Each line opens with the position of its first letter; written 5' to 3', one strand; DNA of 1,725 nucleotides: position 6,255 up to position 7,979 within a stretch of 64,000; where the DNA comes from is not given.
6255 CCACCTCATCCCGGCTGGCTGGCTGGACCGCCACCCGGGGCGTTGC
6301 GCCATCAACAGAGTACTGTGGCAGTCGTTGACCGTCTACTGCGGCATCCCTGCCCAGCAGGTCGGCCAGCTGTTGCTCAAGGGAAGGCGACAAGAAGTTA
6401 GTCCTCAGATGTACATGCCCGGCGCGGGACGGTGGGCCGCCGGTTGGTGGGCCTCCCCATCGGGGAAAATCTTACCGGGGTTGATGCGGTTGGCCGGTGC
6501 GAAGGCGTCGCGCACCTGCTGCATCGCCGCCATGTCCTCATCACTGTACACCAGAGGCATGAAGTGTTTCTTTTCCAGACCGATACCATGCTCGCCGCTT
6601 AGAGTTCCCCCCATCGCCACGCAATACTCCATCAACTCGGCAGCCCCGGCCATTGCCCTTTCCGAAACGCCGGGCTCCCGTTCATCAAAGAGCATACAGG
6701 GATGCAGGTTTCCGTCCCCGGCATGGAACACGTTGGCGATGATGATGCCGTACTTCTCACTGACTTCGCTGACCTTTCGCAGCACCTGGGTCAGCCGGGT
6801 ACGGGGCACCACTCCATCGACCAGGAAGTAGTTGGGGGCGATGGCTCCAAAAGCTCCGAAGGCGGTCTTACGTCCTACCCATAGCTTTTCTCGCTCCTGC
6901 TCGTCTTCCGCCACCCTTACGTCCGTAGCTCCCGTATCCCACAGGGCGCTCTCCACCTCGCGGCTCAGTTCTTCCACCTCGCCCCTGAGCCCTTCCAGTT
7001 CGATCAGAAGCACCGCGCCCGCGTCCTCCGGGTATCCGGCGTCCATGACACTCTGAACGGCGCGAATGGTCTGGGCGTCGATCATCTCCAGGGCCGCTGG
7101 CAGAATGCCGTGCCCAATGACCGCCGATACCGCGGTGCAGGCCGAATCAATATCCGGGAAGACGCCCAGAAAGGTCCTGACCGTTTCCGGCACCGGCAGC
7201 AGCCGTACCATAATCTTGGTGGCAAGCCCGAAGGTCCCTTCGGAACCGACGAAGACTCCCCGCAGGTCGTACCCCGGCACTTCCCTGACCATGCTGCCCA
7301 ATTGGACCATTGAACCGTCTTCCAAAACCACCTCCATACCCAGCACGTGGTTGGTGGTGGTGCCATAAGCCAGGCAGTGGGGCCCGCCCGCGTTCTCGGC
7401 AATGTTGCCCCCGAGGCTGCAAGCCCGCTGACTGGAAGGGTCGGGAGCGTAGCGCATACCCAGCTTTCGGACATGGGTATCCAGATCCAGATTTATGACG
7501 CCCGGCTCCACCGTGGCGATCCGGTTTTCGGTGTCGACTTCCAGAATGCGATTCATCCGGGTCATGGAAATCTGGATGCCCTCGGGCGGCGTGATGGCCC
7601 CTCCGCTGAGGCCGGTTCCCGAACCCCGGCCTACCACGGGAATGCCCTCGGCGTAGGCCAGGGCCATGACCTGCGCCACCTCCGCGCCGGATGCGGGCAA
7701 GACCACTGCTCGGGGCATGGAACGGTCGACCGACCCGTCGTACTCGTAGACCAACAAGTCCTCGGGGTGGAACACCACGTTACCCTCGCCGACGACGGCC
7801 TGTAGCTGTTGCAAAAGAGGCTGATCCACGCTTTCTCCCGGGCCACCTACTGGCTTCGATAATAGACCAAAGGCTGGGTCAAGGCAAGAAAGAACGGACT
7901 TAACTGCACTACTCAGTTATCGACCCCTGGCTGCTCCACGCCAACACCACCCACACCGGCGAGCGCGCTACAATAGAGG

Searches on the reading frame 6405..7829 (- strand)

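Call 30: search_protein_families(library=pfam, proteins=[window:6405-7829:-], max_evalue=0.01)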
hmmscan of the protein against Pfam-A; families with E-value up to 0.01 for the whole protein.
window:6405-7829:- (474 aa): 2 families
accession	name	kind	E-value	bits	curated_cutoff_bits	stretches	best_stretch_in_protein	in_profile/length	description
PF02913.24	FAD-oxidase_C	-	1e-65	222.3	21.2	1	214-454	2-248/248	FAD linked oxidases, C-terminal domain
PF01565.28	FAD_binding_4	-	7.5e-41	139.5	26.4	1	39-177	1-138/139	FAD binding domain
